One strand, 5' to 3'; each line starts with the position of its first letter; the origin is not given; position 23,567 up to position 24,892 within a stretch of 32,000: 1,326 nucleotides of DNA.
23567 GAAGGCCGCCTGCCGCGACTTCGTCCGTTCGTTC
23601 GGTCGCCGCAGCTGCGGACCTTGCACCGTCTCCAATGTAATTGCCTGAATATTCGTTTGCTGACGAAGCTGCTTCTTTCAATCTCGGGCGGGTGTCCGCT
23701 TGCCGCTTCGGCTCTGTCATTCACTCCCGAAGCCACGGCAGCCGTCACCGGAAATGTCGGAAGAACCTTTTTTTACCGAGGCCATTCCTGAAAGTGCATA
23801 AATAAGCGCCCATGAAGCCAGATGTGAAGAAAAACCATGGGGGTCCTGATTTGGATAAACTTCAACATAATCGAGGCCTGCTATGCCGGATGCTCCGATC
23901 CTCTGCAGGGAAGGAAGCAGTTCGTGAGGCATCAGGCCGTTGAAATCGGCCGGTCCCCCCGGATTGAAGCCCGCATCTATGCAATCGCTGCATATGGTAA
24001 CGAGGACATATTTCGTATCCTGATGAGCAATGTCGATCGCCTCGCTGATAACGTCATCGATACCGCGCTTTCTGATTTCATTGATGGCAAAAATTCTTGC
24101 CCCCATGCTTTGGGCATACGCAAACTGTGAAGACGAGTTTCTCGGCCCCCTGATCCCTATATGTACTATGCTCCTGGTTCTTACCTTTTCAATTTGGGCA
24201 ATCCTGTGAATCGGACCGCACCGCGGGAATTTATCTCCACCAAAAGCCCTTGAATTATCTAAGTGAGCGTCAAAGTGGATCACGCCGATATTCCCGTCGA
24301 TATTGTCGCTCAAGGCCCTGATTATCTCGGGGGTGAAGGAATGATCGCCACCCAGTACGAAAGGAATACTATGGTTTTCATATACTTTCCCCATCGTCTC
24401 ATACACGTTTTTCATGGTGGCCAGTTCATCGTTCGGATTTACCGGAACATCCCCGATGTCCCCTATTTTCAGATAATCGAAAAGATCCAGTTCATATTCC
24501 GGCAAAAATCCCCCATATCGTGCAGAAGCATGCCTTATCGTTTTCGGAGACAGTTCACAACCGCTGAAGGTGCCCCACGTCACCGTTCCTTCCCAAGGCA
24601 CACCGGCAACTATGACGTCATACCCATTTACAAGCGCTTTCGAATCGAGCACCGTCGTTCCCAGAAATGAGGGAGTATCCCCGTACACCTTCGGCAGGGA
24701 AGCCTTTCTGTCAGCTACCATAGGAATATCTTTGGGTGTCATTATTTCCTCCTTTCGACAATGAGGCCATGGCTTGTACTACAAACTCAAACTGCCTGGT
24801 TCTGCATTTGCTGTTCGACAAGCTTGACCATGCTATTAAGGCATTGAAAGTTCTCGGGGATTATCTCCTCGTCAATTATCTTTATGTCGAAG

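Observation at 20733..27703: Carrier-protein-dependent aminoacyl/acyl tailoring cassette inside a polysaccharide export module (candidate novel glycan decoration pathway)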

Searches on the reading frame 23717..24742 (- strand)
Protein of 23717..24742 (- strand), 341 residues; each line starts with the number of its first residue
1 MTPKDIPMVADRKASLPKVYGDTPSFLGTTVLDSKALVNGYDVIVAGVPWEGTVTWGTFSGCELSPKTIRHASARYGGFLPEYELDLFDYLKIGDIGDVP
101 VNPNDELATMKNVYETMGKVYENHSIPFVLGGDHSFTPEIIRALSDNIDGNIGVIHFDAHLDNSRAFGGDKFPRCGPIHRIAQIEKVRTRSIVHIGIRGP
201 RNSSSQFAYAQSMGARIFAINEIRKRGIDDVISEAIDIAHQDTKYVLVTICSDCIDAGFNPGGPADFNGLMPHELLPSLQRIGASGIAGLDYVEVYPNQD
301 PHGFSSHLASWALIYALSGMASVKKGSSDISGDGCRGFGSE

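Call 6: search_protein_families(library=pfam, proteins=[window:23717-24742:-], max_evalue=0.01)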
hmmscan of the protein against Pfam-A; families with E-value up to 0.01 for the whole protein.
window:23717-24742:- (341 aa): 1 family
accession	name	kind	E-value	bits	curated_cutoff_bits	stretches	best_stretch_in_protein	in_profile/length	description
PF00491.26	Arginase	-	4e-64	217.2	22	1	42-315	2-276/280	Arginase family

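Call 7: search_protein_families(library=ncbifam, proteins=[window:23717-24742:-], max_evalue=0.001)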
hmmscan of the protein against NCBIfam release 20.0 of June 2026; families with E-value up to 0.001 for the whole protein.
window:23717-24742:- (341 aa): 5 families
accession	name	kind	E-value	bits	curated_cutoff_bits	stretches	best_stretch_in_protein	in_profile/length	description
TIGR01227.1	hutG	equivalog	6.4e-35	120.8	229.15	1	41-310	35-299/307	formimidoylglutamase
NF002564.0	PRK02190.1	subfamily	3.3e-34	118.4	302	1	18-321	13-302/307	agmatinase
TIGR01230.1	agmatinase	equivalog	8.8e-33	114.1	174.3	1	33-310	5-266/275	agmatinase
TIGR01229.1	rocF_arginase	equivalog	1.8e-17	63.7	227.6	2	104-164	63-124/300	arginase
NF010347.0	PRK13775.1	equivalog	6.3e-11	42.1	381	1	85-318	87-325/331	formimidoylglutamase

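Call 10: search_solved_structures(query=window:23717-24742:-, max_evalue=1e-10)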
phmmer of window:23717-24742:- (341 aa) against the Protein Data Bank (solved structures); distinct sequences matched with E-value up to 1e-10: 22.
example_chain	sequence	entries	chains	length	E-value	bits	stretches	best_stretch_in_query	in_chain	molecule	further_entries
9fek_A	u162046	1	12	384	1.7e-33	119.2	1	15-313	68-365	Putative agmatinase 2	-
7esr_A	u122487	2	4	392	4.1e-32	114.7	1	13-312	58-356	Probable agmatinase 2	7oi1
3m1r_A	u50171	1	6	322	9.9e-31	110.1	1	47-321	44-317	Formimidoylglutamase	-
3nip_A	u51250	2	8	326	1.3e-30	109.7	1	14-310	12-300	3-guanidinopropionase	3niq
1gq6_A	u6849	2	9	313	6.8e-28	100.8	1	36-310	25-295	PROCLAVAMINATE AMIDINO HYDROLASE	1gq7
8snf_D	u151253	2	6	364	7.3e-26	94.1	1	41-311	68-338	metformin hydrolase subunit A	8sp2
8snk_I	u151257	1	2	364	3.6e-25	91.9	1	41-311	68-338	metformin hydrolase subunit A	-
8ryi_B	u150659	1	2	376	3.7e-25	91.8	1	41-311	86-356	Agmatinase family protein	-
8x3g_A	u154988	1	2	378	9.6e-25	90.5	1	41-311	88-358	Agmatinase family protein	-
3nio_A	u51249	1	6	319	7.6e-24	87.5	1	25-315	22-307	Guanidinobutyrase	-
8ryi_C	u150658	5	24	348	1.3e-20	76.9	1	44-322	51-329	Arginase family protein | metformin hydrolase subunit B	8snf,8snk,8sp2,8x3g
6vsu_A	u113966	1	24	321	1.6e-18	70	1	82-307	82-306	Arginase 1, mitochondrial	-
3lhl_A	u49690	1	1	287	3.8e-18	68.8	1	42-310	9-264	Putative agmatinase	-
6vss_A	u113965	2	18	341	4.2e-18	68.6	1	84-317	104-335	Arginase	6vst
4dz4_A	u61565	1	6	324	2.3e-16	62.9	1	37-305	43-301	Agmatinase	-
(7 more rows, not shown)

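Call 13: find_homologous_proteins(query=window:23717-24742:-, max_evalue=1e-20)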
Query window:23717-24742:- (341 aa): 4477 proteins with E <= 1e-20 among 7964 candidates; the best 120 are listed.
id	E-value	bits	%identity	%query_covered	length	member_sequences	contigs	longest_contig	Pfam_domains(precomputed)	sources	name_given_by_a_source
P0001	1.2e-219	746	98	96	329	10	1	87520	PF00491.27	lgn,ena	-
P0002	5.4e-195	665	86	96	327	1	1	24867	PF00491.27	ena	-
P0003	8.7e-195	665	87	96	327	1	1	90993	PF00491.27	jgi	jgi:guanidinopropionase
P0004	1.7e-194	664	87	96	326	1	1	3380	PF00491.27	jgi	jgi:guanidinopropionase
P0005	3.0e-194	663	87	96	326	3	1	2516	PF00491.27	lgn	-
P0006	7.1e-189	645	85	96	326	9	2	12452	PF00491.27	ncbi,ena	-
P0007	3.8e-188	643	87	94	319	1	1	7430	PF00491.27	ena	-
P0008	3.5e-186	636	85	95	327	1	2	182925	PF00491.27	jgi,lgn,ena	-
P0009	1.4e-177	608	79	96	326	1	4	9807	PF00491.27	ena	-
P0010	3.0e-172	590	76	95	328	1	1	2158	PF00491.27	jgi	jgi:guanidinopropionase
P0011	2.0e-171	588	77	94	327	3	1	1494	PF00491.27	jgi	jgi:guanidinopropionase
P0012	9.6e-171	586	76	96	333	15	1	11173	PF00491.27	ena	-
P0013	1.5e-170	585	76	95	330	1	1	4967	PF00491.27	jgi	jgi:guanidinopropionase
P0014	4.5e-170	583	76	95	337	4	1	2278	PF00491.27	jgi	jgi:agmatinase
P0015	1.2e-169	582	74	95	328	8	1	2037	PF00491.27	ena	-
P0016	4.2e-169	580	74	97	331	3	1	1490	PF00491.27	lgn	-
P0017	8.7e-169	579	74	97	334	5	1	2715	PF00491.27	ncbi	-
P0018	1.2e-168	579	76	94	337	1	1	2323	PF00491.27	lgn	-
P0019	3.5e-168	577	72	96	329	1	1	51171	PF00491.27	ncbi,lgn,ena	-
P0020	3.8e-168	577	73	97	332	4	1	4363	PF00491.27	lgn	-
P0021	1.1e-167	575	74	95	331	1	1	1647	PF00491.27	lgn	-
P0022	2.6e-167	574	76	94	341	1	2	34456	PF00491.27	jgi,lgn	jgi:agmatinase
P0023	5.8e-167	573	74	95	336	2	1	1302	PF00491.27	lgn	-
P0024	6.8e-167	573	74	95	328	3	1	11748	PF00491.27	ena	-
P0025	8.4e-167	573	74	96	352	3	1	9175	PF00491.27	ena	-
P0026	6.2e-166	570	74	95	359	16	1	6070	PF00491.27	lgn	-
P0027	8.2e-166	569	74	95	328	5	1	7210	PF00491.27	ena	-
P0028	1.5e-165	568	73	95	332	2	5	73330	PF00491.27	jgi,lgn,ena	-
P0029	1.7e-165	568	73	96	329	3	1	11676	PF00491.27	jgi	jgi:guanidinopropionase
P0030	2.5e-165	568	72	96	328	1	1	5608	PF00491.27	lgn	-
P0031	2.8e-165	568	73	95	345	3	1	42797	PF00491.27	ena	-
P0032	9.9e-165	566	70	96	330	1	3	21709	PF00491.27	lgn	-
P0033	1.5e-164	565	73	95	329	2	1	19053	PF00491.27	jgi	jgi:guanidinopropionase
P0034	1.5e-164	565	74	95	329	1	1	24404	PF00491.27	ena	-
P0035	2.6e-164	564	74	96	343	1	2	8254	PF00491.27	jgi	jgi:guanidinopropionase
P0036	3.0e-164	564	74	95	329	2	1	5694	PF00491.27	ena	-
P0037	3.2e-164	564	71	96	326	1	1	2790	PF00491.27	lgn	-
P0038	7.5e-164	563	71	97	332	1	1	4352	PF00491.27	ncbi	-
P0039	1.0e-163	562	73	94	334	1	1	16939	PF00491.27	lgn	-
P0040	1.5e-163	562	73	95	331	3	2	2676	PF00491.27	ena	-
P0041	4.0e-163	560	71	96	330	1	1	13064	PF00491.27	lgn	-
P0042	6.6e-163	560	72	95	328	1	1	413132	PF00491.27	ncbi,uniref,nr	ncbi:agmatinase family protein [Geomonas propionica]|uniref:Agmatinase family protein n=1 Tax=Geomon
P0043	8.4e-163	559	73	95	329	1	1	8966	PF00491.27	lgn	-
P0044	1.0e-162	559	74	94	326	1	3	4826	PF00491.27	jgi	jgi:agmatinase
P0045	1.2e-162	559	72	95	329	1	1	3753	PF00491.27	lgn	-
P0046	1.2e-162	559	74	95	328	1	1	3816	PF00491.27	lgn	-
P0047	1.3e-162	559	72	96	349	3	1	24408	PF00491.27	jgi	jgi:agmatinase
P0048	2.2e-162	558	72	96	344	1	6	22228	PF00491.27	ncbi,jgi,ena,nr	ncbi:MAG: arginase [Nitrospirae bacterium GWD2_57_9]|nr:MAG: arginase [Nitrospirae bacterium GWD2_57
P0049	3.3e-162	557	72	94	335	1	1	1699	PF00491.27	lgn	-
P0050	6.9e-162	556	73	94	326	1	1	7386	PF00491.27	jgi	jgi:agmatinase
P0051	1.1e-161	556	74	92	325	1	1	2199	PF00491.27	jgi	jgi:agmatinase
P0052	1.5e-161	555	72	96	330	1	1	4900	PF00491.27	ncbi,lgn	-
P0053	1.6e-161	555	71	97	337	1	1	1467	PF00491.27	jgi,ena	-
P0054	1.6e-161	555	72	95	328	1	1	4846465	PF00491.27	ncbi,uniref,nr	ncbi:agmatinase family protein [Geomonas oryzisoli]|uniref:Agmatinase family protein n=1 Tax=Geomona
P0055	1.7e-161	555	72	95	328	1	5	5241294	PF00491.27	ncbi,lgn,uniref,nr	ncbi:agmatinase family protein [Geomonas paludis]|uniref:Agmatinase n=1 Tax=Geomonas paludis TaxID=2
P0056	1.9e-161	555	71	95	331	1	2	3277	PF00491.27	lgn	-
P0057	2.1e-161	555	72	95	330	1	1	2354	PF00491.27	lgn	-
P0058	2.3e-161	555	71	95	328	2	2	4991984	PF00491.27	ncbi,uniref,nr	ncbi:agmatinase family protein [Geomonas subterranea]|uniref:Agmatinase family protein n=1 Tax=Geomo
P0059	4.1e-161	554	71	96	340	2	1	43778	PF00491.27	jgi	jgi:guanidinopropionase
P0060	5.0e-161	554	72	95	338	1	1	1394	PF00491.27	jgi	jgi:guanidinopropionase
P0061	6.6e-161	553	72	95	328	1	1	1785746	PF00491.27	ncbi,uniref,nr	ncbi:agmatinase family protein [Geomonas agri]|uniref:agmatinase family protein n=1 Tax=Geomonas agr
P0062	7.8e-161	553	73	92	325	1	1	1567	PF00491.27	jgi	jgi:agmatinase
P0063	8.0e-161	553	71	95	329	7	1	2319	PF00491.27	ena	-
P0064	8.1e-161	553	70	95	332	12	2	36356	PF00491.27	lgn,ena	-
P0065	1.0e-160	553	71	95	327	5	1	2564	PF00491.27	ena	-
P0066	1.2e-160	552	69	97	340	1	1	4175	PF00491.27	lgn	-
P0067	1.6e-160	552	71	95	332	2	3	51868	PF00491.27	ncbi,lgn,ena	-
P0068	1.8e-160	552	72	95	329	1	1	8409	PF00491.27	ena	-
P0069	1.9e-160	552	71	95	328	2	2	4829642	PF00491.27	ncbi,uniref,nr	ncbi:agmatinase family protein [Geomonas sp. Red69]|uniref:agmatinase family protein n=1 Tax=Geomona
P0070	2.0e-160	552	70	97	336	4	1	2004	PF00491.27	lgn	-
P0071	6.9e-160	550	71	95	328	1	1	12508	PF00491.27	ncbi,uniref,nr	ncbi:agmatinase family protein [Geomonas anaerohicana]|uniref:Agmatinase family protein n=1 Tax=Geom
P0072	1.4e-159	549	70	97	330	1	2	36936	PF00491.27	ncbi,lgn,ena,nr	ncbi:MAG: agmatinase family protein [Nitrospiraceae bacterium]|nr:agmatinase family protein [Nitrosp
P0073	2.1e-159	548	71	96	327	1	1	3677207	PF00491.27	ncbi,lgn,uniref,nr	ncbi:agmatinase family protein [Geobacter sp. AOG1]|uniref:agmatinase family protein n=1 Tax=Geobact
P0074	2.9e-159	548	71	95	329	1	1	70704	PF00491.27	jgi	jgi:guanidinopropionase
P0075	5.9e-159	547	69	95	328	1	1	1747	PF00491.27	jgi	jgi:agmatinase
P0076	8.2e-159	546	72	95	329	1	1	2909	PF00491.27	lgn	-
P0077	9.2e-159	546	71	95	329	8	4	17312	PF00491.27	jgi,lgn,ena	jgi:agmatinase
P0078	1.1e-158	546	69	94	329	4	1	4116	PF00491.27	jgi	-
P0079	1.3e-158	546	69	94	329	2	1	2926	PF00491.27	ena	-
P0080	2.5e-158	545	70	95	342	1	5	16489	PF00491.27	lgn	-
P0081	3.0e-158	544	70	98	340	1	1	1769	PF00491.27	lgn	-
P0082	3.6e-158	544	70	95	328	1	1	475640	PF00491.27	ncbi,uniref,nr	ncbi:agmatinase family protein [Geomonas azotofigens]|uniref:agmatinase family protein n=1 Tax=Geomo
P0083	1.2e-157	542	69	95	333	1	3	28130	PF00491.27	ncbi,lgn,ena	ncbi:MAG: agmatinase family protein [Deltaproteobacteria bacterium]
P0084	1.5e-157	542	71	95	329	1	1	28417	PF00491.27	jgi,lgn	-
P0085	2.0e-157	542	69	97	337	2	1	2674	PF00491.27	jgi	-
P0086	4.6e-157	541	72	95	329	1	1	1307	PF00491.27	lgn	-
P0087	1.6e-156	539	67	97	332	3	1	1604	PF00491.27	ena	-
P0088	1.7e-156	539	70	95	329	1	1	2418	PF00491.27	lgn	-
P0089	1.9e-156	538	68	99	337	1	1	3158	PF00491.27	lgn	-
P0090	3.1e-156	538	70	95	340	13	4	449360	PF00491.27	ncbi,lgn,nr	ncbi:MAG: arginase [Geobacter sp.]|nr:MAG: arginase [Geobacter sp.]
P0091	5.2e-156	537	69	93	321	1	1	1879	PF00491.27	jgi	-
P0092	8.9e-156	536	70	95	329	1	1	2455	PF00491.27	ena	-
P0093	1.1e-155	536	70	93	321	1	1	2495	PF00491.27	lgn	-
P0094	4.7e-155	534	66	97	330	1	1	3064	PF00491.27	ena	-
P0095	1.2e-154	533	70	95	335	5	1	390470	PF00491.27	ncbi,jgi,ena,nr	ncbi:MAG: agmatinase family protein [Nitrospirae bacterium]|nr:agmatinase family protein [Nitrospiro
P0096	2.4e-154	532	70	95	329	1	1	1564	PF00491.27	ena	-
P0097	6.8e-154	530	66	95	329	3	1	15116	PF00491.27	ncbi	-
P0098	7.1e-154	530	67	96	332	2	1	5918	PF00491.27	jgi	jgi:agmatinase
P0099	1.4e-153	529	67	96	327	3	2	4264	PF00491.27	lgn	-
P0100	2.0e-153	529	68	94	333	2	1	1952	PF00491.27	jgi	-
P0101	2.1e-153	528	68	95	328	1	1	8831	PF00491.27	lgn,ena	-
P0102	2.6e-153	528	69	93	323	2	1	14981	PF00491.27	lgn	-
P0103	3.0e-153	528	66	96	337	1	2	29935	PF00491.27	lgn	-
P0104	4.0e-153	528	67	95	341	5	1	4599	PF00491.27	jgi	-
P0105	1.3e-152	526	63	97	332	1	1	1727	PF00491.27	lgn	-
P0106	1.5e-152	526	68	95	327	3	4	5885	PF00491.27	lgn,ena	-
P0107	2.7e-152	525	70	95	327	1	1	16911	PF00491.27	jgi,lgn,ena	-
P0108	4.1e-152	524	68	95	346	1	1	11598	PF00491.27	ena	-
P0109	6.4e-152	524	66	95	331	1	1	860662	PF00491.27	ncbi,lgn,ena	-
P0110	2.4e-151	522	67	95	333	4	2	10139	PF00491.27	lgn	-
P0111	1.4e-150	519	66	95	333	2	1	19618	PF00491.27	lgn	-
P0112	2.3e-150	518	65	95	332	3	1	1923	PF00491.27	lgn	-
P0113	5.8e-150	517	66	95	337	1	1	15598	PF00491.27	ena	-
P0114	9.4e-150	516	65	97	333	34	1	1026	PF00491.27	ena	-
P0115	3.3e-149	515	67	96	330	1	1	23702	PF00491.27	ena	-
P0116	3.8e-149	514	65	96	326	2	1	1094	PF00491.27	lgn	-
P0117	6.0e-149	514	64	96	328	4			PF00491.27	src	-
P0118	1.2e-148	513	66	96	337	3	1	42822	PF00491.27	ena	-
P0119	1.6e-148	512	65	95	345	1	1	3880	PF00491.27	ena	-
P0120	1.7e-148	512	66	95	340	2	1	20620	PF00491.27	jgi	-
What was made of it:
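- Orthologues occur in at least eight Geomonas species (call 13). The ureohydrolase is annotated as agmatinase or guanidinopropionase by public pipelines (call 13).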

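Call 14: find_encoding_contigs(protein=P0054, flank=10000, max_places=2)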
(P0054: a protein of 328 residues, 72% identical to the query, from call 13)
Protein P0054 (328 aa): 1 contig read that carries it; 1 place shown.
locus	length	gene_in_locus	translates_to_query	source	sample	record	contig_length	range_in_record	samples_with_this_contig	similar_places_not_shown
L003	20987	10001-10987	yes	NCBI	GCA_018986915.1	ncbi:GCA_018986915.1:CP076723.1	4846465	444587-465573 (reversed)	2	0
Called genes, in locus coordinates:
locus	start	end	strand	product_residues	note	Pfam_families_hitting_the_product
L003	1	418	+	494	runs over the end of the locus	-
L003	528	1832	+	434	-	PF13393:tRNA-synt_His, PF03129:HGTP_anticodon (weak)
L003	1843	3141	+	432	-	PF00709:Adenylsucc_synt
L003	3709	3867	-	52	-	-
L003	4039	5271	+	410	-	PF05977:MFS_3, PF07690:MFS_1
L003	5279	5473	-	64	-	PF12797:Fer4_2 (weak), PF12837:Fer4_6 (weak), PF13237:Fer4_10, PF00037:Fer4 (weak), PF14697:Fer4_21, PF12838:Fer4_7, PF13187:Fer4_9 (weak), PF00037:Fer4 (weak), +4 more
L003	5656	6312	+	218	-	PF01965:DJ-1_PfpI (weak), PF00117:GATase (faint)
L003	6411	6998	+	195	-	PF13505:OMP_b-brl, PF03922:OmpW (faint)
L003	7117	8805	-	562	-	PF19864:Radical_SAM_N2, PF04055:Radical_SAM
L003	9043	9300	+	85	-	PF00550:PP-binding (weak)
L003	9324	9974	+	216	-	PF00583:Acetyltransf_1 (weak)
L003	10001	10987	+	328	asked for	PF00491:Arginase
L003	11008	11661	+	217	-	-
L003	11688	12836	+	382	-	PF02771:Acyl-CoA_dh_N, PF02770:Acyl-CoA_dh_M, PF00441:Acyl-CoA_dh_1, PF08028:Acyl-CoA_dh_2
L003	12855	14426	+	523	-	PF00501:AMP-binding, PF13193:AMP-binding_C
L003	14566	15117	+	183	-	PF00156:Pribosyltran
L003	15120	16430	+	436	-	PF00860:Xan_ur_permease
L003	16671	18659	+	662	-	PF08376:NIT, PF00672:HAMP, PF00015:MCPsignal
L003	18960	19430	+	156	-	PF11220:DUF3015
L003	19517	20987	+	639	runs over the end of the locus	PF25225:DUF7843, PF13387:Lnb_N, PF25222:DUF7840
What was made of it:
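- Geomonas species keep the core outside any glycan locus (call 14). In Geomonas oryzisoli the core (carrier, 212-aa GNAT, ureohydrolase, a CxxCxxCC protein, ACAD, adenylation enzyme) lies between housekeeping genes with no glycan genes within 10 kb (call 14).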

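Call 15: find_encoding_contigs(protein=P0095, flank=10000, max_places=2)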
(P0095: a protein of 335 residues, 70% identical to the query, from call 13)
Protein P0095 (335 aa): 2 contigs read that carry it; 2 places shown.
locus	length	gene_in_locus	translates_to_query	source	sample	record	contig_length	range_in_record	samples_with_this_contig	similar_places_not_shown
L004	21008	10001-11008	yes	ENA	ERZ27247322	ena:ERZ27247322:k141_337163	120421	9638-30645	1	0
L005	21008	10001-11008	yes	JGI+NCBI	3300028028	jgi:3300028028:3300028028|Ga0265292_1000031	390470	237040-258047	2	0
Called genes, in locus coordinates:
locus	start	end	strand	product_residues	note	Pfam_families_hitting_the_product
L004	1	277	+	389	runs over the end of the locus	PF01041:DegT_DnrJ_EryC1, PF01212:Beta_elim_lyase (weak)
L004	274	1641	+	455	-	PF02310:B12-binding, PF19864:Radical_SAM_N2 (faint), PF04055:Radical_SAM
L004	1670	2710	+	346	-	PF13480:Acetyltransf_6, PF02388:FemAB (weak)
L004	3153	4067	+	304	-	-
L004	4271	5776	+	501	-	PF04015:DUF362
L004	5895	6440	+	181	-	PF00583:Acetyltransf_1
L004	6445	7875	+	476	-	PF00501:AMP-binding (weak), PF27533:CapK_C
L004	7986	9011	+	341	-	-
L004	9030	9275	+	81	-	PF00550:PP-binding (weak)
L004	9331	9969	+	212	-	-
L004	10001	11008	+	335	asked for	PF00491:Arginase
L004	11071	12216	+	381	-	PF02771:Acyl-CoA_dh_N, PF02770:Acyl-CoA_dh_M, PF00441:Acyl-CoA_dh_1, PF08028:Acyl-CoA_dh_2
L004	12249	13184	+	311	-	PF13641:Glyco_tranf_2_3, PF00535:Glycos_transf_2, PF10111:Glyco_tranf_2_2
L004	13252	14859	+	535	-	PF00501:AMP-binding, PF13193:AMP-binding_C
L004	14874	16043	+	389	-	PF13477:Glyco_trans_4_2 (weak), PF13579:Glyco_trans_4_4, PF13439:Glyco_transf_4, PF00534:Glycos_transf_1, PF13692:Glyco_trans_1_4, PF13524:Glyco_trans_1_2 (weak)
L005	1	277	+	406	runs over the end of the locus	PF01212:Beta_elim_lyase (weak), PF01041:DegT_DnrJ_EryC1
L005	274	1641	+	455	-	PF02310:B12-binding, PF19864:Radical_SAM_N2 (faint), PF04055:Radical_SAM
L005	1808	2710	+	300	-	PF02388:FemAB (weak), PF13480:Acetyltransf_6, PF02388:FemAB (weak)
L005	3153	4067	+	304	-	-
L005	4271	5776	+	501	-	PF04015:DUF362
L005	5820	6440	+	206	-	PF00583:Acetyltransf_1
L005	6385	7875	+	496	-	PF00501:AMP-binding (weak), PF27533:CapK_C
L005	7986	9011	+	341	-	-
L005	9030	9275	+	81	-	PF00550:PP-binding (weak)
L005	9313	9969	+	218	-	-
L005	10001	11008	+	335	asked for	PF00491:Arginase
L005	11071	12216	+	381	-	PF02771:Acyl-CoA_dh_N, PF02770:Acyl-CoA_dh_M, PF00441:Acyl-CoA_dh_1, PF08028:Acyl-CoA_dh_2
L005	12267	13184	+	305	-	PF00535:Glycos_transf_2, PF10111:Glyco_tranf_2_2, PF13641:Glyco_tranf_2_3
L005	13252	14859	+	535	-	PF00501:AMP-binding, PF13193:AMP-binding_C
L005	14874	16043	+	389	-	PF13477:Glyco_trans_4_2 (weak), PF13579:Glyco_trans_4_4, PF13439:Glyco_transf_4, PF00534:Glycos_transf_1, PF13692:Glyco_trans_1_4, PF13524:Glyco_trans_1_2 (weak)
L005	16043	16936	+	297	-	PF01522:Polysacc_deac_1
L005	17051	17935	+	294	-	PF00535:Glycos_transf_2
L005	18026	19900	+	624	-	PF13522:GATase_6, PF13537:GATase_7, PF12481:DUF3700 (faint), PF00733:Asn_synthase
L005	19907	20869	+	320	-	PF00535:Glycos_transf_2, PF13641:Glyco_tranf_2_3, PF13632:Glyco_trans_2_3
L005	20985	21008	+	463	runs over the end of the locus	PF04932:Wzy_C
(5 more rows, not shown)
